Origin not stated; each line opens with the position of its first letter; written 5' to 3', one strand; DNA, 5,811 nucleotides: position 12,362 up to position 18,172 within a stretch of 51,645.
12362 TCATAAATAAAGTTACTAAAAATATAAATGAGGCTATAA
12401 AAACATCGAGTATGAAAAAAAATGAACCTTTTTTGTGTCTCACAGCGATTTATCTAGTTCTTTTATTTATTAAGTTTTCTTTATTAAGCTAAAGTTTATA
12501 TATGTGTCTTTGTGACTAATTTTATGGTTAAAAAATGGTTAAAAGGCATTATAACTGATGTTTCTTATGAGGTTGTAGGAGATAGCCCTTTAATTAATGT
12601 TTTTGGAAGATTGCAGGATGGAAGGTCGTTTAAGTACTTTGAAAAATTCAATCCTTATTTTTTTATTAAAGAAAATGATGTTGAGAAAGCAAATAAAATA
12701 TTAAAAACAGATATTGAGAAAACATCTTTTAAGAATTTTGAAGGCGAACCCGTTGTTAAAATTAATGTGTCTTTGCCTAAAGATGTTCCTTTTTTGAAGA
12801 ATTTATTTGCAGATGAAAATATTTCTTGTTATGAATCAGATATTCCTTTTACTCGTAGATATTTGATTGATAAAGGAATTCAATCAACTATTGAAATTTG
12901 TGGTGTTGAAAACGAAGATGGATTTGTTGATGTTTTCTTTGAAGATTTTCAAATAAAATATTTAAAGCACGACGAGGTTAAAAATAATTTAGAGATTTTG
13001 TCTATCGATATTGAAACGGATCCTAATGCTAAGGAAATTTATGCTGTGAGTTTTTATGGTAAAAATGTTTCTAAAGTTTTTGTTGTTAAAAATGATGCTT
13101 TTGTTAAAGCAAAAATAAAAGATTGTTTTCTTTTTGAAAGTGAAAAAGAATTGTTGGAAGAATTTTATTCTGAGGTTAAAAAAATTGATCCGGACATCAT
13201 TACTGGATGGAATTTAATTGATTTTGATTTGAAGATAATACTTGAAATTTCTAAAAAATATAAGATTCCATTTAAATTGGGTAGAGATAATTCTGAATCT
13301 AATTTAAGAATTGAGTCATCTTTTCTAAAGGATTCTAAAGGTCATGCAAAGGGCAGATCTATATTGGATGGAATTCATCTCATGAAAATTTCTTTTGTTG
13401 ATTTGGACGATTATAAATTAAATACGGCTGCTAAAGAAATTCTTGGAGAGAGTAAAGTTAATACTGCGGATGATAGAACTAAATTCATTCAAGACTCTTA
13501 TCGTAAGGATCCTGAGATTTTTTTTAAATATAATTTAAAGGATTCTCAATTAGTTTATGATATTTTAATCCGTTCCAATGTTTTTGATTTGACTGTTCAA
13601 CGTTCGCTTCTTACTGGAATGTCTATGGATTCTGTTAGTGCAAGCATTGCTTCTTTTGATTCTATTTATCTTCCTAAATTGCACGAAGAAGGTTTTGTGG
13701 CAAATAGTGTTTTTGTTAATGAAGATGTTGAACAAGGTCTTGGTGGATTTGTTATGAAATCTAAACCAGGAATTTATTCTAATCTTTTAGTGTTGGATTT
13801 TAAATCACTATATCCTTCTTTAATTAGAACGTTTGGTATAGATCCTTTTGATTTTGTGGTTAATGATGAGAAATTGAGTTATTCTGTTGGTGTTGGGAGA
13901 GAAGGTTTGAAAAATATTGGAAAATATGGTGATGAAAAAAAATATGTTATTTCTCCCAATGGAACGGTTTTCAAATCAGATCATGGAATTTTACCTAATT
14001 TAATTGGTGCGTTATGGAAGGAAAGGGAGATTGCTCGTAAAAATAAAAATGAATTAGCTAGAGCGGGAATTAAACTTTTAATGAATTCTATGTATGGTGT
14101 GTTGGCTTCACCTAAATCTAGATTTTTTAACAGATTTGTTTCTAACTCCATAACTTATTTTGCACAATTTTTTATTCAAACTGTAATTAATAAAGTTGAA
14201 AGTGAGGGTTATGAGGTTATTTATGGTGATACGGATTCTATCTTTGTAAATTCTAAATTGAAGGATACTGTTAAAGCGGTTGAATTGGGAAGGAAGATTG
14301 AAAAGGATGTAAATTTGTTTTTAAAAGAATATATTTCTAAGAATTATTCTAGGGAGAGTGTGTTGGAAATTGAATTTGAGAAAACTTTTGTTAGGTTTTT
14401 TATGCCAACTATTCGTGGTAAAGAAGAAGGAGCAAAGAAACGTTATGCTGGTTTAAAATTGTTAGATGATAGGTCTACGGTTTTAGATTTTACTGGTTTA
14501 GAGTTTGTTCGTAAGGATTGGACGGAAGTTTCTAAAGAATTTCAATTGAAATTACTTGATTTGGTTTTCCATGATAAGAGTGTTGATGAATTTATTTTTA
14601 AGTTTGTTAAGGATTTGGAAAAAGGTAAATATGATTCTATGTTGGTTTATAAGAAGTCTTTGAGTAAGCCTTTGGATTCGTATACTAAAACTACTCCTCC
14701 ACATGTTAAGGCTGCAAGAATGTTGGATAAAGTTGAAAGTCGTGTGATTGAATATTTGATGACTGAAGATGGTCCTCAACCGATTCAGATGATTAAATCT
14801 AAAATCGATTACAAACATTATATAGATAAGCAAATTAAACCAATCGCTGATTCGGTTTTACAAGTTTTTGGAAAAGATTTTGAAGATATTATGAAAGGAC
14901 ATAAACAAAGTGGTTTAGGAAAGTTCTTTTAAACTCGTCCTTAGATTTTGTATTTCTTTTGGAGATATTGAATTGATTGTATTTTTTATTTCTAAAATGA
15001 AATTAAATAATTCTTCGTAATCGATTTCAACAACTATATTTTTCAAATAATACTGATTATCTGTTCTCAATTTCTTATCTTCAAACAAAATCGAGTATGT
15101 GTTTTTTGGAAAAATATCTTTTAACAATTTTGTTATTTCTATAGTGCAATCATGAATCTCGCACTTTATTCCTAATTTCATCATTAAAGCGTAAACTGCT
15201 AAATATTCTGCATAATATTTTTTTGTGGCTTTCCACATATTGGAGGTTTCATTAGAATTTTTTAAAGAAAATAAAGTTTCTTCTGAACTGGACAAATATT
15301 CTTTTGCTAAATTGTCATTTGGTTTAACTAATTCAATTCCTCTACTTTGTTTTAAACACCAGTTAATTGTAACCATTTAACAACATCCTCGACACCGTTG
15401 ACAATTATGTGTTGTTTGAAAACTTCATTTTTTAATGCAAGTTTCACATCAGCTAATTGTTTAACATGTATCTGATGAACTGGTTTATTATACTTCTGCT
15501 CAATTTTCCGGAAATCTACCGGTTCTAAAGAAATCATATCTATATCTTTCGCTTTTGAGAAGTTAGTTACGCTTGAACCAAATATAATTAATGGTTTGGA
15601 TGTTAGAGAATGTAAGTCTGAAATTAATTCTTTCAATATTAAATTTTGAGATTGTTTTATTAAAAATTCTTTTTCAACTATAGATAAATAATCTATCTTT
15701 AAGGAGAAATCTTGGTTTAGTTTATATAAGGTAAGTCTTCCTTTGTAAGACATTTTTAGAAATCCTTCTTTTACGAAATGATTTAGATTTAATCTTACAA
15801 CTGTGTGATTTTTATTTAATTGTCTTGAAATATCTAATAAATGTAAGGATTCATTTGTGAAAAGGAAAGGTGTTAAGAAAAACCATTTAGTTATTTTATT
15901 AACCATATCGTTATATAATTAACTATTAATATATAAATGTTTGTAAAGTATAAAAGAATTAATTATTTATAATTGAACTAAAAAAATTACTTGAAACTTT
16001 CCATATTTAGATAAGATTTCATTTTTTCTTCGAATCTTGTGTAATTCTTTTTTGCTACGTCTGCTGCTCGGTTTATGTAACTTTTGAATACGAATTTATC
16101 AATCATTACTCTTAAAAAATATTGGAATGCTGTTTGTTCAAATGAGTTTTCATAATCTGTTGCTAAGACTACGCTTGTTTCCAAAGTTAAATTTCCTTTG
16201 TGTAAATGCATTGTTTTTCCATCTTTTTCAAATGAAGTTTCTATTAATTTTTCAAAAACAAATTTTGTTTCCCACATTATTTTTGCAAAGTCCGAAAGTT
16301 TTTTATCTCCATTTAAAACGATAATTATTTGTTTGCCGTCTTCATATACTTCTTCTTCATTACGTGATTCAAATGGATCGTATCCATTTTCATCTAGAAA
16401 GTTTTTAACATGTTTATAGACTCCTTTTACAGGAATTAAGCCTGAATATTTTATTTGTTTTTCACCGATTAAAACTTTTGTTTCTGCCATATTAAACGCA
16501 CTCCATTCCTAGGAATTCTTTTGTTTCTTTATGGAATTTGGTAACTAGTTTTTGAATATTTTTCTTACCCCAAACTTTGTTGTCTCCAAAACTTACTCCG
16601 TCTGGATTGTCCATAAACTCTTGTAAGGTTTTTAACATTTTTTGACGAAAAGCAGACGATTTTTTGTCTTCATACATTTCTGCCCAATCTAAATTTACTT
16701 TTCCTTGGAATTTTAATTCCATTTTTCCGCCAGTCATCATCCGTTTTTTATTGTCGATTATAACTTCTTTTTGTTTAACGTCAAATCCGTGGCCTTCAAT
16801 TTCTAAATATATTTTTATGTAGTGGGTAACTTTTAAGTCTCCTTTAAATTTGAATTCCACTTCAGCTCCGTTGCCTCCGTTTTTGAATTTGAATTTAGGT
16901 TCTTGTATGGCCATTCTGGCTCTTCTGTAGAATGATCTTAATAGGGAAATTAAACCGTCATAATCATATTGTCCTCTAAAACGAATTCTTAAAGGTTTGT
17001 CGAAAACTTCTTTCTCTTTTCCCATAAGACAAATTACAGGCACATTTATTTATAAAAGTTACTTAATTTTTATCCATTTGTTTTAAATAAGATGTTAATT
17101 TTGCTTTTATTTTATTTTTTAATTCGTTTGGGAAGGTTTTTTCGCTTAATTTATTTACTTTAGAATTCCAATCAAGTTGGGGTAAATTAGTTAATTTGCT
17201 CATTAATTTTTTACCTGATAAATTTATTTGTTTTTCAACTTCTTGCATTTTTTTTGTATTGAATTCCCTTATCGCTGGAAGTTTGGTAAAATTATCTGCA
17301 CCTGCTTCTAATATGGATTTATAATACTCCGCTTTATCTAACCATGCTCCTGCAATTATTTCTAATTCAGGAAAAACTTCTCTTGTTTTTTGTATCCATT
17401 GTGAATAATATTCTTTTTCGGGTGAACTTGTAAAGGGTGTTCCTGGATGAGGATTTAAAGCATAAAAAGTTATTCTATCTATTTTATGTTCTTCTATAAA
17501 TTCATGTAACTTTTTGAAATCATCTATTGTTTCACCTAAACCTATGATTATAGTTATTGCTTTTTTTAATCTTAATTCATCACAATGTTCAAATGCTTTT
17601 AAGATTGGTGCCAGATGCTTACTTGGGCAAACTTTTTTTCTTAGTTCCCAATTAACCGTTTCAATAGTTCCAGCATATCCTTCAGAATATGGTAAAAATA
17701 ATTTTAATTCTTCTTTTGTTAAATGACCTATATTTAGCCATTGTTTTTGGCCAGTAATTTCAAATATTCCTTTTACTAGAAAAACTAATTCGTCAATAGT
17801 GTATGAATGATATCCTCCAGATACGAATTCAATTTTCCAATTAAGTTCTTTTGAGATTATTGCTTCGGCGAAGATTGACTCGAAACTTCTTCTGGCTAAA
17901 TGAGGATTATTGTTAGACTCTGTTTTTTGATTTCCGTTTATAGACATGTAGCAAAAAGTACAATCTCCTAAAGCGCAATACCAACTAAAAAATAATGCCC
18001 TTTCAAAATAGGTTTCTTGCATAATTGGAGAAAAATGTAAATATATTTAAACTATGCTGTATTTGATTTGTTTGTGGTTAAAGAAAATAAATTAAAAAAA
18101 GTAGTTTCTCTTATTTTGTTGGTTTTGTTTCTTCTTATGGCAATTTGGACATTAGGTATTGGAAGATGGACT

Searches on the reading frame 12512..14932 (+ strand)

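Call 7: search_protein_families(library=pfam, proteins=[window:12512-14932:+])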
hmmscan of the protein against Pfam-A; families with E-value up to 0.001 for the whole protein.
window:12512-14932:+ (806 aa): 4 families
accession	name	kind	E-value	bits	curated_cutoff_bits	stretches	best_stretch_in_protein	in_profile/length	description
PF00136.26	DNA_pol_B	-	2.5e-41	142.4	23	1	385-745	18-396/453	DNA polymerase family B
PF03104.25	DNA_pol_B_exo1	-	3.5e-20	72.9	23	1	105-305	2-241/242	DNA polymerase family B, exonuclease domain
PF03175.18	DNA_pol_B_2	-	4.3e-07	29.6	25.8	0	479-531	336-386/468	DNA polymerase type B, organellar and viral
PF08490.17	DUF1744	-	0.00067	18.9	27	0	484-594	260-362/399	Domain of unknown function (DUF1744)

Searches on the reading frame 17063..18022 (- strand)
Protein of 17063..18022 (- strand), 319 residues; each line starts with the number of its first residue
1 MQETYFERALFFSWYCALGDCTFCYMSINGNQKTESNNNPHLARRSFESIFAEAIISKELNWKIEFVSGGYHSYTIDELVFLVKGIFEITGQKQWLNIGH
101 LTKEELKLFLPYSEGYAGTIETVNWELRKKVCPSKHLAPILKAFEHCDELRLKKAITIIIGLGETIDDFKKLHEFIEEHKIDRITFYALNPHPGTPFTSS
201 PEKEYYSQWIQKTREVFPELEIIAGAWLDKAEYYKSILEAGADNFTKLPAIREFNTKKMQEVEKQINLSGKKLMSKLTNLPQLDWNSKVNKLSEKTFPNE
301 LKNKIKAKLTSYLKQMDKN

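Call 71: search_protein_families(library=pfam, proteins=[window:17063-18022:-])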
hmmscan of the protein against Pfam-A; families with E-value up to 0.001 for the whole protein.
window:17063-18022:- (319 aa): 1 family
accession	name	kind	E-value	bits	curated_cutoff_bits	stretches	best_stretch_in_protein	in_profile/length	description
PF04055.27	Radical_SAM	-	3.5e-11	44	29.5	1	16-176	7-166/166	Radical SAM superfamily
